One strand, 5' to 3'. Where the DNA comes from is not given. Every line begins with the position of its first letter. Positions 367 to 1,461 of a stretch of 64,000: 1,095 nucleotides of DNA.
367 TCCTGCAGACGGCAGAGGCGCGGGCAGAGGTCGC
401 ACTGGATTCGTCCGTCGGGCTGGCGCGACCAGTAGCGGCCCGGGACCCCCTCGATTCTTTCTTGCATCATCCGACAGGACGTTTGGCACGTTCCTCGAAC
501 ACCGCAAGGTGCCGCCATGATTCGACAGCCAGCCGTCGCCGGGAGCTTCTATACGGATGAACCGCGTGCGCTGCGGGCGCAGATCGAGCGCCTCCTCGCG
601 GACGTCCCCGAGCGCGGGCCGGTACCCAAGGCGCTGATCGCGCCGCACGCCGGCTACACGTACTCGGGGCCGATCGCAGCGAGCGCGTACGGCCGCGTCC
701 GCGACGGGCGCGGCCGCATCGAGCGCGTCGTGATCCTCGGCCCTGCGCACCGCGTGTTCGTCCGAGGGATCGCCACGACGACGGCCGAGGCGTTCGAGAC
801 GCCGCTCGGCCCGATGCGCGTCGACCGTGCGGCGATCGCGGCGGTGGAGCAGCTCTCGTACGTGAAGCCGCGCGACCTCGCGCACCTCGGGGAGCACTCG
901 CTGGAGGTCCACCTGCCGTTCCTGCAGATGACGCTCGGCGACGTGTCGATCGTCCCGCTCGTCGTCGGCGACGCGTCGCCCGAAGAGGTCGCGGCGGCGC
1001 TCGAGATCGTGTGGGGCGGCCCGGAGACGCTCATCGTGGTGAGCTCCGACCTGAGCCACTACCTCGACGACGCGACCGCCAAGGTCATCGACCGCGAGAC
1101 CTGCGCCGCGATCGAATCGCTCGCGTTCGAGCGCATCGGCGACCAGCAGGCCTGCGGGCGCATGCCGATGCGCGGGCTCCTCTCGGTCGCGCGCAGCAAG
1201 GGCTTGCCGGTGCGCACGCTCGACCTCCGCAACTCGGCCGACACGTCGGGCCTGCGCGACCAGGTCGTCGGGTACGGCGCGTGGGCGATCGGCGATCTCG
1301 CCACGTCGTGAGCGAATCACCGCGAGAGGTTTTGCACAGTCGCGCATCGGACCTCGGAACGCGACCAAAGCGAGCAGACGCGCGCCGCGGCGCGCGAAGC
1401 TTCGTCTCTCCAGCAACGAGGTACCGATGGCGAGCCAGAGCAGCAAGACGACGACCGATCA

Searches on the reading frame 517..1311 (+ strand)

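Call 33: search_protein_families(library=pfam, max_evalue=0.0001, proteins=[window:517-1311:+])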
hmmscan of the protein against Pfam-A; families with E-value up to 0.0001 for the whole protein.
window:517-1311:+ (264 aa): 1 family
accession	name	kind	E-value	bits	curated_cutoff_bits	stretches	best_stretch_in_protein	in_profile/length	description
PF01875.22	Memo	-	2.1e-56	191.5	27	1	4-255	1-267/269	Memo-like protein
